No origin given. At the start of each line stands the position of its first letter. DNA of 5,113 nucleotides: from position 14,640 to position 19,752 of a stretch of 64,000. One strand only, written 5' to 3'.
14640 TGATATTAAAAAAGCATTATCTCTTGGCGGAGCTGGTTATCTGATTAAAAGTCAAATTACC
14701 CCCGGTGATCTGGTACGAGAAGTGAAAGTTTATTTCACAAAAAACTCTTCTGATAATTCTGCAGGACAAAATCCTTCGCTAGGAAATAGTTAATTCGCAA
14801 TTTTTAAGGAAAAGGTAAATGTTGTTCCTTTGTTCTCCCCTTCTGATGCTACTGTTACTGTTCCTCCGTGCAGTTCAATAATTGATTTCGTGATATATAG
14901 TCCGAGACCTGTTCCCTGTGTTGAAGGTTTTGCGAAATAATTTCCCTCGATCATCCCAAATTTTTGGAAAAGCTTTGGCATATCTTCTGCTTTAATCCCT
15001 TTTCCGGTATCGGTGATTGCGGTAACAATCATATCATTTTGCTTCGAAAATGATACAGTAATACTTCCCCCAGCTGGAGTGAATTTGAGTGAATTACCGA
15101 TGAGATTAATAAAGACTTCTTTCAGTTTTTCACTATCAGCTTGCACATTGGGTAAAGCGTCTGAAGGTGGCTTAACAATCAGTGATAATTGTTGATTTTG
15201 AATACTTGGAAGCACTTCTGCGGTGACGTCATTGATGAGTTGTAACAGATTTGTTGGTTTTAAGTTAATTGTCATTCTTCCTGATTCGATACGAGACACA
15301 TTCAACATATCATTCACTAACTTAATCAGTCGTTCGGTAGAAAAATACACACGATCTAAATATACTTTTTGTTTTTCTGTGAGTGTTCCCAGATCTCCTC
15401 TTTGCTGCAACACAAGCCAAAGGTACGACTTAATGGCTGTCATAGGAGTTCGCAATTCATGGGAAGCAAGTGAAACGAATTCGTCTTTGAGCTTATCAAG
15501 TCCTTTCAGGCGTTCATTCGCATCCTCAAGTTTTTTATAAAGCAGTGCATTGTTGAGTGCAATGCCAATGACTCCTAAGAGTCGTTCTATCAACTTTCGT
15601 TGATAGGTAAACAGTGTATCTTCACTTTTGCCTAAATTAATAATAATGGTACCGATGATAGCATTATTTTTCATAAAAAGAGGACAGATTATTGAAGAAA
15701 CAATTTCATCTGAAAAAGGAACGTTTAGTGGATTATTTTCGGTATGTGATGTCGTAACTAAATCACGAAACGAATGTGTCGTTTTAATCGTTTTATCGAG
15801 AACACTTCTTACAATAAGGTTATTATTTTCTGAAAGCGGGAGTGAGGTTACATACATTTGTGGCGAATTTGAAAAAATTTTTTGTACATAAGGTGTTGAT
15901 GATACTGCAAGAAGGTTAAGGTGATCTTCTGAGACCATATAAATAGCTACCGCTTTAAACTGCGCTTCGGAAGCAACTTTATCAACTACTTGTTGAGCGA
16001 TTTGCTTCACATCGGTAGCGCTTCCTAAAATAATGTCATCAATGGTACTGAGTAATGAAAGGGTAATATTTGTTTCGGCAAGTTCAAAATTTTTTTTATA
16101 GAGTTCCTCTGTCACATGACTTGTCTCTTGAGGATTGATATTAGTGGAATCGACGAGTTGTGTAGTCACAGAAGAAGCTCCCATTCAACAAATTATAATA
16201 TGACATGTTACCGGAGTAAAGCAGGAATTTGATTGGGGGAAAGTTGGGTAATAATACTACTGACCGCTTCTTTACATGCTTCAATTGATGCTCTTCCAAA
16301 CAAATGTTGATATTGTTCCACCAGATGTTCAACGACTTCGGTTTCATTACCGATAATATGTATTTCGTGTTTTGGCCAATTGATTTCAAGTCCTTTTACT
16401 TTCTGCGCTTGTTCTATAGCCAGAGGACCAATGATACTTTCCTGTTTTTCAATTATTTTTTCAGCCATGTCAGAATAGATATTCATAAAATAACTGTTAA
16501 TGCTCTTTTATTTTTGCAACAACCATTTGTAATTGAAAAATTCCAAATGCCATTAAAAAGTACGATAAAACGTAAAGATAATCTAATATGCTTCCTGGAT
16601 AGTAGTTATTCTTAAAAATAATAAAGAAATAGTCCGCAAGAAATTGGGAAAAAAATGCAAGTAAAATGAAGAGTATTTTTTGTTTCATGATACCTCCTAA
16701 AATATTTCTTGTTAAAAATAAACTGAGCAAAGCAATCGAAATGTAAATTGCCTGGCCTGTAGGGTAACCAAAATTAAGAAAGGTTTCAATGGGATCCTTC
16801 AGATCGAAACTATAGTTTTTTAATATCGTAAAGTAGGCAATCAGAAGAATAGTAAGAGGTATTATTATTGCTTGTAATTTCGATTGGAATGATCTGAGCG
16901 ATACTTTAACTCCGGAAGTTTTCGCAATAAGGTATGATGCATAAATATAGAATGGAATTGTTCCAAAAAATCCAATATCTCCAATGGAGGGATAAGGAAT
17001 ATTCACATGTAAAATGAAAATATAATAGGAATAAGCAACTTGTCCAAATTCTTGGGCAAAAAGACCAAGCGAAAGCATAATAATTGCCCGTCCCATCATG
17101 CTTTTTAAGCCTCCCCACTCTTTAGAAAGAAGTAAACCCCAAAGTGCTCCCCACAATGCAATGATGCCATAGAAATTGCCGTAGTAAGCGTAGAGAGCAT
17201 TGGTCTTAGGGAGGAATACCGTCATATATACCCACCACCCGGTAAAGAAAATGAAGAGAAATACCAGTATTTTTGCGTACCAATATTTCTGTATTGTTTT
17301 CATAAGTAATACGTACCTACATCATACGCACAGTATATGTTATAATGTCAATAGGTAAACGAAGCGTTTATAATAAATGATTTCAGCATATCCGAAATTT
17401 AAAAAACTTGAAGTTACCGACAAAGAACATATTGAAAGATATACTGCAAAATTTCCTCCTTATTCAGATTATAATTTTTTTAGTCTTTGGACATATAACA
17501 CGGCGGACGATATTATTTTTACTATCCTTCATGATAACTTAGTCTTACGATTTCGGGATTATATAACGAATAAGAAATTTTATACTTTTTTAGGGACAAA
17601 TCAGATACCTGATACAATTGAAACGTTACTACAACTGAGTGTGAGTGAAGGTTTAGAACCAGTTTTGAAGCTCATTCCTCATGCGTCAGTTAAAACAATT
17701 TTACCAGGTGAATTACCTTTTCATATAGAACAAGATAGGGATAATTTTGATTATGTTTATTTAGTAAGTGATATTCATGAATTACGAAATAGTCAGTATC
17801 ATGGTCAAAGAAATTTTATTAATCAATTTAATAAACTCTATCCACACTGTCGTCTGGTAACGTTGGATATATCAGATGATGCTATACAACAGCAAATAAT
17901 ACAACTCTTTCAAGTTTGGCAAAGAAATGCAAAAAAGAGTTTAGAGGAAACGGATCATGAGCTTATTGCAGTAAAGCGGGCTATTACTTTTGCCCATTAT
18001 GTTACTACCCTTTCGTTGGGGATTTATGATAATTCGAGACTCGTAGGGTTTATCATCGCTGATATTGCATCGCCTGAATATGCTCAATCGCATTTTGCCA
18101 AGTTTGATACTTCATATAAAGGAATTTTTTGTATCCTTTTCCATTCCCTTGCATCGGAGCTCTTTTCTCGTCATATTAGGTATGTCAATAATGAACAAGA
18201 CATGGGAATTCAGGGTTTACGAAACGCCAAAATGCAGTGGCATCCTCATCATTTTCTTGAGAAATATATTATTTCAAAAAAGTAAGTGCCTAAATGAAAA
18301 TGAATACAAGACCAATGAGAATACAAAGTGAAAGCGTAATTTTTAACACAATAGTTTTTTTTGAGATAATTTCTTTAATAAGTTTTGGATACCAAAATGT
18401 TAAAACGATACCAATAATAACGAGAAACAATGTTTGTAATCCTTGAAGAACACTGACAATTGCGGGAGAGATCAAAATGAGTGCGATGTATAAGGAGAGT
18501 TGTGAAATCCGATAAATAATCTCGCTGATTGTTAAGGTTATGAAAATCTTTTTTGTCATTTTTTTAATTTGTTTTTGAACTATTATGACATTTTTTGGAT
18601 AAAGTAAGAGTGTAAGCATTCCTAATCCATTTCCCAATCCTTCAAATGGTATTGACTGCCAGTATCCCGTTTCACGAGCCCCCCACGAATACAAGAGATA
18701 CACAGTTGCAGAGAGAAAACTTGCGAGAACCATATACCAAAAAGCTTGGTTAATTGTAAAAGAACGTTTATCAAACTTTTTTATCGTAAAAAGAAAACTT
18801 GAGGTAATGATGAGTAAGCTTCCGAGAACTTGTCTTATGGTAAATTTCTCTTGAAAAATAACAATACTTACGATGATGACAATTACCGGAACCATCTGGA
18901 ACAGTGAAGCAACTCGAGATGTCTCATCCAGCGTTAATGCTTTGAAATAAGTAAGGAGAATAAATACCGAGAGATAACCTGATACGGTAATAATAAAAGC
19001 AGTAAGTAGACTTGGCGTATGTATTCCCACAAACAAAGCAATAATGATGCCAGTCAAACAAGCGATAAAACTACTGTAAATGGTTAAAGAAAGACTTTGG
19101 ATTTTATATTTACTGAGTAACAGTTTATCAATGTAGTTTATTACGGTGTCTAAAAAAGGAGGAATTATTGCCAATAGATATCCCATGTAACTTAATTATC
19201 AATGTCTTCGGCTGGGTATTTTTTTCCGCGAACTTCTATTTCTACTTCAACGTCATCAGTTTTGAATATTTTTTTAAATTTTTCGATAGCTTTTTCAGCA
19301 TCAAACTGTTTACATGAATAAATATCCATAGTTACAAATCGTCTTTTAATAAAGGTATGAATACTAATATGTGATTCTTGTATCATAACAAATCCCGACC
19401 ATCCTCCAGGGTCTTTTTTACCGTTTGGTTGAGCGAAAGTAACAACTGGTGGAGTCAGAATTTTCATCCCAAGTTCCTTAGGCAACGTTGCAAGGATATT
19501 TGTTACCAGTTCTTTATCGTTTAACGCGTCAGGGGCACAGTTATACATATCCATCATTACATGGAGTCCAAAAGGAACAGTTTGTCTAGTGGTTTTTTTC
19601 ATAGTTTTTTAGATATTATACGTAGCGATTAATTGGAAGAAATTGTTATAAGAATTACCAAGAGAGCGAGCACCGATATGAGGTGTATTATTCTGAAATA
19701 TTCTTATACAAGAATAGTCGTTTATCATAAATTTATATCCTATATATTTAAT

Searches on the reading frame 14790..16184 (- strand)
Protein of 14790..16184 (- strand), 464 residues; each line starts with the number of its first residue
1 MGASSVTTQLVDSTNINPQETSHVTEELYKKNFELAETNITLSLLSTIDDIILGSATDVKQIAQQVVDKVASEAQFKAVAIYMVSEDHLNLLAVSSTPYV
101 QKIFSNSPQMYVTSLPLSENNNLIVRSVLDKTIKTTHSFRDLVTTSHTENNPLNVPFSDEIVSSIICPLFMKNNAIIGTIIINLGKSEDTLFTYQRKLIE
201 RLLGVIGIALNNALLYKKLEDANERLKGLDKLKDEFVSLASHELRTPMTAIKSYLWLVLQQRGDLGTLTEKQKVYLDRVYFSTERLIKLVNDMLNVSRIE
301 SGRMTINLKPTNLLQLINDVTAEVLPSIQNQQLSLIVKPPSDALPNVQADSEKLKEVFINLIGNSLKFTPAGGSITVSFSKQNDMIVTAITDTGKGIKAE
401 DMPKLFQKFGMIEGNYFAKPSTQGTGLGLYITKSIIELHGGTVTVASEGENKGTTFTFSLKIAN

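Call 88: search_protein_families(library=pfam, proteins=[window:14790-16184:-], max_evalue=0.00001)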
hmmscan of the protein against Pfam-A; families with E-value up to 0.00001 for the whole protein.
window:14790-16184:- (464 aa): 2 families
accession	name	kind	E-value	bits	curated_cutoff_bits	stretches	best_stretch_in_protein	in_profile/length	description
PF02518.31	HATPase_c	-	2.5e-26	92.7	26.4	1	350-462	2-109/111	Histidine kinase-, DNA gyrase B-, and HSP90-like ATPase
PF00512.31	HisKA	-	2.5e-17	63.1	26.9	1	233-302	2-66/66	His Kinase A (phospho-acceptor) domain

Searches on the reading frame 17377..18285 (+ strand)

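Call 8: search_protein_families(library=pfam, proteins=[window:17377-18285:+], max_evalue=0.001)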
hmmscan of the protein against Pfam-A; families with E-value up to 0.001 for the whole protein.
window:17377-18285:+ (302 aa): 1 family
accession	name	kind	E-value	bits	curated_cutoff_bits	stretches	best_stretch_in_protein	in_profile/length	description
PF09924.15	LPG_synthase_C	-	6.6e-26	91.5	27.5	1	49-299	28-297/298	Phosphatidylglycerol lysyltransferase, C-terminal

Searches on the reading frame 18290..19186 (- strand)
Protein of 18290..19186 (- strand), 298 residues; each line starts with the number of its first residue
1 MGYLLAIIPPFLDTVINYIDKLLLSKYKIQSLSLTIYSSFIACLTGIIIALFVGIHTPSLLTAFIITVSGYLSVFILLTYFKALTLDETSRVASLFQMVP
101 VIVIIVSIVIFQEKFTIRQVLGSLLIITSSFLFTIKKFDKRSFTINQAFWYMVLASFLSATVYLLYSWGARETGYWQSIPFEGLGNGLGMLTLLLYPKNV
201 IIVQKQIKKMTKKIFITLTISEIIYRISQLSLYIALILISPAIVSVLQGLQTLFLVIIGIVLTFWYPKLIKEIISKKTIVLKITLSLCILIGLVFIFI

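Call 8: search_protein_families(library=pfam, proteins=[window:18290-19186:-], max_evalue=0.001)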
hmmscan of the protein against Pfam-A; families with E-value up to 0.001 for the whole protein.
window:18290-19186:- (298 aa): 1 family
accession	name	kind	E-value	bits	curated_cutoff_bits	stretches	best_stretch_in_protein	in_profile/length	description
PF00892.27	EamA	-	2.4e-11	44.5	28.2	1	2-134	3-134/135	EamA-like transporter family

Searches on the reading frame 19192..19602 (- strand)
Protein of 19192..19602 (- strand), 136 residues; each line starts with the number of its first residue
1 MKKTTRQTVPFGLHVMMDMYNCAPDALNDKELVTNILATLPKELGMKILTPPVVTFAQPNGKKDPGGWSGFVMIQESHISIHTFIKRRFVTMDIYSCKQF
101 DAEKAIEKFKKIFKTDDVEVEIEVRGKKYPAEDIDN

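Call 8: search_protein_families(library=pfam, proteins=[window:19192-19602:-], max_evalue=0.001)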
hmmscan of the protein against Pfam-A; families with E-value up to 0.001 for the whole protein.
window:19192-19602:- (136 aa): 1 family
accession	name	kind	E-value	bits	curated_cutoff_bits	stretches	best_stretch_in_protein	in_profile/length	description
PF02675.21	AdoMet_dc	-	3.3e-28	98.6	25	1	14-126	1-107/107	S-adenosylmethionine decarboxylase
